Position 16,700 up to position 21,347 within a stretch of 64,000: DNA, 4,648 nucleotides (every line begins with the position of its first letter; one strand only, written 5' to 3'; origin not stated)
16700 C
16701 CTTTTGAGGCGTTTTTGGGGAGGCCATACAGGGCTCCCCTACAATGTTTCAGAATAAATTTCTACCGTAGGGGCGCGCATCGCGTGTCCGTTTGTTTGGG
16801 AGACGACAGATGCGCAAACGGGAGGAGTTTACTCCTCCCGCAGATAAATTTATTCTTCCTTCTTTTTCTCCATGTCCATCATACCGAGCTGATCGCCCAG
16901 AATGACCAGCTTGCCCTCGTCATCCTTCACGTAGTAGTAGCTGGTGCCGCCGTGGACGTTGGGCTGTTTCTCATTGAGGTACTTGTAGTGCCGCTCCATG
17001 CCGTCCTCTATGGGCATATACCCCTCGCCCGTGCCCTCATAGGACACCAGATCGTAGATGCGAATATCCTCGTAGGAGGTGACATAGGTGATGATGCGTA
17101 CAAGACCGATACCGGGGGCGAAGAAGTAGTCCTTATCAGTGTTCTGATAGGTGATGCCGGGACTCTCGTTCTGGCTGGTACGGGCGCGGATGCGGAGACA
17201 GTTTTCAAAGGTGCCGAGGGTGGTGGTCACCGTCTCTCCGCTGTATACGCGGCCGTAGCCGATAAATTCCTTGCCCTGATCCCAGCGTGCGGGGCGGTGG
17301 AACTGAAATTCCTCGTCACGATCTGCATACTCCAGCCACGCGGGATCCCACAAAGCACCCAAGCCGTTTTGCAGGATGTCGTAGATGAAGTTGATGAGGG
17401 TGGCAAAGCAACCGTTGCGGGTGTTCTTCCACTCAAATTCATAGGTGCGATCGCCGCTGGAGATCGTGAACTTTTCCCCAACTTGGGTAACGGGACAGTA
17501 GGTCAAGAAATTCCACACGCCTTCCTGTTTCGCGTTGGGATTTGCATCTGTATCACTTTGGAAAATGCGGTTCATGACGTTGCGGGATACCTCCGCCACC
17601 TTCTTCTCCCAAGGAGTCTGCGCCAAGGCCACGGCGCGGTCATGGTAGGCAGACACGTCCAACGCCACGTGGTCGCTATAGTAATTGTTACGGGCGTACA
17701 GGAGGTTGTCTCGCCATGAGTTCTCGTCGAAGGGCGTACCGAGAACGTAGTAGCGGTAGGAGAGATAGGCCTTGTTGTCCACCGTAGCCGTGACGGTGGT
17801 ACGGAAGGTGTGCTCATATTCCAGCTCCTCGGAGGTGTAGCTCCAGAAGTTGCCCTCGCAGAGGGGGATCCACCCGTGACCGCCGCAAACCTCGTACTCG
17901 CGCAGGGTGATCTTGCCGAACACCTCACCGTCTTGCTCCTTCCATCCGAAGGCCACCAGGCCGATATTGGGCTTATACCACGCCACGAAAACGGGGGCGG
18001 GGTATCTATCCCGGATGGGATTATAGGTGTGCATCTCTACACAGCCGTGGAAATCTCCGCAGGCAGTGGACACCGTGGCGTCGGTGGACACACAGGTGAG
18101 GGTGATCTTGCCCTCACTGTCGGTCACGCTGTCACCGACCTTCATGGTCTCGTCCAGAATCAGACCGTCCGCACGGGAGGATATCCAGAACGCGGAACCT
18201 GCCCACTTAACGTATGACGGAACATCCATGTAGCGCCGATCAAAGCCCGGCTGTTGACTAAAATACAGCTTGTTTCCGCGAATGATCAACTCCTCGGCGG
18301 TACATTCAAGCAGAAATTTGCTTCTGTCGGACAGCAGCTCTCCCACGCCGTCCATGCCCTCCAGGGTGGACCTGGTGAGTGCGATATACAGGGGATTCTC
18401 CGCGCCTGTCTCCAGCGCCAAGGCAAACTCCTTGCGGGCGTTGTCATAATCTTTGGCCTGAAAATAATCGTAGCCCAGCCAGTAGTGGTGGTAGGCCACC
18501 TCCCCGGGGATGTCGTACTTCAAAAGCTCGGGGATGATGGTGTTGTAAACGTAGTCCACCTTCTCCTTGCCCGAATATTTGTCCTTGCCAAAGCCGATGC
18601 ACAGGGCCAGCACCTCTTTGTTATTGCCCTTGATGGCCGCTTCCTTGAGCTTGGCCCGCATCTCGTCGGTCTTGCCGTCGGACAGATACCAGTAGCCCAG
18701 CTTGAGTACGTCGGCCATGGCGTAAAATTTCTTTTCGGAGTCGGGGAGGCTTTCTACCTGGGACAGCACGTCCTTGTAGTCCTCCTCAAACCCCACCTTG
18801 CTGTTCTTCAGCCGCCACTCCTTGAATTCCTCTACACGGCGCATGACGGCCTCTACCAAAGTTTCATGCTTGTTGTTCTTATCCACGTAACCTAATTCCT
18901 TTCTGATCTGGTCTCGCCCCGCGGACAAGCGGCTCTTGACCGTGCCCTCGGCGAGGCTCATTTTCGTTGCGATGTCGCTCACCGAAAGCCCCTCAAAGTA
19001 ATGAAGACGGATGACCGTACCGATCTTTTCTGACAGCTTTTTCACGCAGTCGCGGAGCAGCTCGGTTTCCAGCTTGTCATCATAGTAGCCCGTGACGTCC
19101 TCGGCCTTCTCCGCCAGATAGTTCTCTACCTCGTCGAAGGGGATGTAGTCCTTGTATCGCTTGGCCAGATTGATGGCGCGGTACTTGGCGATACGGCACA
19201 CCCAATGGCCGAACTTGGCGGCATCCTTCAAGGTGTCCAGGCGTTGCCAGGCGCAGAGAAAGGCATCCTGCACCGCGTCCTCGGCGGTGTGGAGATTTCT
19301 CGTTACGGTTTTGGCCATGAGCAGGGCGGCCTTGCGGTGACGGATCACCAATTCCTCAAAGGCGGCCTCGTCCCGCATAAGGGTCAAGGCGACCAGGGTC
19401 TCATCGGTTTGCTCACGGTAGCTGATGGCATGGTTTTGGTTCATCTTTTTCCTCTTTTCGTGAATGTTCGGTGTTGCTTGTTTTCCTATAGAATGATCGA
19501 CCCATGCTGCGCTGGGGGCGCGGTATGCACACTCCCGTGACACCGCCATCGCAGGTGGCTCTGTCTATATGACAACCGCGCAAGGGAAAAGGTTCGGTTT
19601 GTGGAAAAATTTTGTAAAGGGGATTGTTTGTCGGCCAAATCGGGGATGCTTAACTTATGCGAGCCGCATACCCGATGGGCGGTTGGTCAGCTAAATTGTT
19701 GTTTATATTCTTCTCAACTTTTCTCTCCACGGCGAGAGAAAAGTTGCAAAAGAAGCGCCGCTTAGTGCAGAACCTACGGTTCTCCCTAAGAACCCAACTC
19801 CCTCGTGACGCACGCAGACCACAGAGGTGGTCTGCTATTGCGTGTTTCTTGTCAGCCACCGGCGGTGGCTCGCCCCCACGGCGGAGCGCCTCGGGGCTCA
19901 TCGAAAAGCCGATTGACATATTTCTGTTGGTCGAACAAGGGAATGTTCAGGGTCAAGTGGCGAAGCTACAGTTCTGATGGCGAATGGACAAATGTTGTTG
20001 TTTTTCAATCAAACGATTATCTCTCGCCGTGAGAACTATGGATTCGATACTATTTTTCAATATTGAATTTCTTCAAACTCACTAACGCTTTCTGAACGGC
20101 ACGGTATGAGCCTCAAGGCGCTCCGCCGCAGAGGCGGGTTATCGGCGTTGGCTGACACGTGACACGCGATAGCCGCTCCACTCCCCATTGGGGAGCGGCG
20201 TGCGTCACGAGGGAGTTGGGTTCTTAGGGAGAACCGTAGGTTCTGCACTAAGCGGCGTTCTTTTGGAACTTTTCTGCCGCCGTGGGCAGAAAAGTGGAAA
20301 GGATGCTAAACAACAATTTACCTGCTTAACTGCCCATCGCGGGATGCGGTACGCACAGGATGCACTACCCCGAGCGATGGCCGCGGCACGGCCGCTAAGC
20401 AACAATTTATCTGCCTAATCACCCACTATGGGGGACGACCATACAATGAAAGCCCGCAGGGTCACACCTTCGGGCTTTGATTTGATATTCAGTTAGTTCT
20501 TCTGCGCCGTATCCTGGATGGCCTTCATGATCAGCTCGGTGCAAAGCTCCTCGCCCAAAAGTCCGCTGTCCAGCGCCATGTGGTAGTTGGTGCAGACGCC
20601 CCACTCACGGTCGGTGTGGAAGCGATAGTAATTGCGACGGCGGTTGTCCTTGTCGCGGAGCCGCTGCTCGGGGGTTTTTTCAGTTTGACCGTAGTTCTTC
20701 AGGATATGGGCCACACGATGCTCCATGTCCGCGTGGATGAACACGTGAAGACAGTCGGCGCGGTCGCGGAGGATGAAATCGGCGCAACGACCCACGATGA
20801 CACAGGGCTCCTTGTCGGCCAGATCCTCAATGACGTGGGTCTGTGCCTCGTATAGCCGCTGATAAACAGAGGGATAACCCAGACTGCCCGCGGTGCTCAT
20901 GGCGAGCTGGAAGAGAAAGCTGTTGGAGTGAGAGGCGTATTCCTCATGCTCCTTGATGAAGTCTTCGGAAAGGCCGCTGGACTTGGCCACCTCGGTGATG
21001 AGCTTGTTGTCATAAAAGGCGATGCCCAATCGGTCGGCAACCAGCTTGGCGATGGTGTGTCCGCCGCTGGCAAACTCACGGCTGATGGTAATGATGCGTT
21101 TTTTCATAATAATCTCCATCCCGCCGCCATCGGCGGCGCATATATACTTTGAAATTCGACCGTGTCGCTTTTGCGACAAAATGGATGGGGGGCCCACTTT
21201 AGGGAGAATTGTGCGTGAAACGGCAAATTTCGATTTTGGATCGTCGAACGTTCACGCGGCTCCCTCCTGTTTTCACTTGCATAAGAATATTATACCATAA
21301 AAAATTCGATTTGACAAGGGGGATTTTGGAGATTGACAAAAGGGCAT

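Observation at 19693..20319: Long-armed palindromic non-coding element, two copies with apparently identical cores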

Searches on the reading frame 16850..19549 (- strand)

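Call 11: search_protein_families(library=pfam, proteins=[window:16850-19549:-])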
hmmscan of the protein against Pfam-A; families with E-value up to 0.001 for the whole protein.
window:16850-19549:- (899 aa): 4 families
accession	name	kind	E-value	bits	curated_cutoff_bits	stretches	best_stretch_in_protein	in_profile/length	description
PF08281.18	Sigma70_r4_2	-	4.2e-11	42.8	25.7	1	163-214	2-53/54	Sigma-70, region 4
PF04542.20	Sigma70_r2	-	5.6e-10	39.3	24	1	67-131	1-67/71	Sigma-70 region 2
PF04545.22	Sigma70_r4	-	1.7e-07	31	24.1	1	170-217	3-50/50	Sigma-70, region 4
PF07638.17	Sigma70_ECF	-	0.00023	21.5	21.1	1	163-219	124-183/185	ECF sigma factor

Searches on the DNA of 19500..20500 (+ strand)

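Call 14: search_rna_families(source=window, start=19500, end=20500, threshold=evalue, max_evalue=10)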
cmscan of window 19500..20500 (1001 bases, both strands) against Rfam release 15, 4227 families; matches with E-value up to 10: 6.
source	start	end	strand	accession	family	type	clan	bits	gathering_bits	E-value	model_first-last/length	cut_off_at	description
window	19605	19648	+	RF01098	RF_site9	Cis-reg; frameshift_element;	-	19.6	70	1.1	1-50/50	no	Gag/pro ribosomal frameshift site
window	19711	19752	-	RF03640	mir-3747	Gene; miRNA;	-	18.5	63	1.1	1-67/67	no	mir-3747 microRNA precursor family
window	19708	19754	-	RF03760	mir-2041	Gene; miRNA;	-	17.8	70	2.5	13-56/68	no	mir-2041 microRNA precursor family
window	19691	19768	-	RF00736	mir-320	Gene; miRNA;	-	15.5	55.5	2.2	1-76/76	no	mir-320 microRNA precursor family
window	20263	20303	+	RF01705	Flavo-1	Gene; sRNA;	-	14.7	42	6.5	18-62/76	no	Flavo-1 RNA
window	19850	19907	-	RF02136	HTT-AS1_3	Gene; lncRNA;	-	14.1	70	6.3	1-60/60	no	HTT antisense RNA 1 conserved region 3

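Call 81: search_dna_similar(query=window:19604-20440:+, collection=plasmids, mode=distant, max_rows=10)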
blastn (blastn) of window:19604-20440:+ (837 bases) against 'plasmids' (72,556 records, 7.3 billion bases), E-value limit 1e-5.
No match.

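Call 82: search_dna_similar(query=window:19604-20440:+, collection=phages, mode=distant, max_rows=10)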
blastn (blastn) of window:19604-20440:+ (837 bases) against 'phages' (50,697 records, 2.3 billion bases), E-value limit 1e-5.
No match.
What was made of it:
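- No plasmid or phage similarity (calls 81, 82).
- Tried and rejected: Plasmids and phages. blastn gave no match (calls 81, 82).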

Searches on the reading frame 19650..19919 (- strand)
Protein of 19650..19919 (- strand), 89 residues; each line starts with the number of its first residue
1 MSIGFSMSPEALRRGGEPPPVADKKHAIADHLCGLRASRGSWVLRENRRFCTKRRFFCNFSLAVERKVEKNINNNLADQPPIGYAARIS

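Call 98: search_protein_families(library=pfam, proteins=[window:19650-19919:-], max_evalue=0.1)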
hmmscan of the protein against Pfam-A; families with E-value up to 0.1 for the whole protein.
window:19650-19919:- (89 aa): 0 families

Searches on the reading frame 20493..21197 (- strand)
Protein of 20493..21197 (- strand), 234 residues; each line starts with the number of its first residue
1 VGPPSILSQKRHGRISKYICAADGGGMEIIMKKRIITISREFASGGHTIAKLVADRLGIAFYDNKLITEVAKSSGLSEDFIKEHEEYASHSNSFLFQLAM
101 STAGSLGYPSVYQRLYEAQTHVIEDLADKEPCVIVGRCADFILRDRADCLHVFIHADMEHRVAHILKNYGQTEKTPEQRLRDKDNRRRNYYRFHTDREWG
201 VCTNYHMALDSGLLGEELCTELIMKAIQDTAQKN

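Call 11: search_protein_families(library=pfam, proteins=[window:20493-21197:-])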
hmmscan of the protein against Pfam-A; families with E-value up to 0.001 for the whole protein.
window:20493-21197:- (234 aa): 1 family
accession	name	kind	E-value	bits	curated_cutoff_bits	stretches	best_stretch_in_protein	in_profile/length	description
PF13189.12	Cytidylate_kin2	-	7.3e-54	183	28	1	35-211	1-174/176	Cytidylate kinase-like family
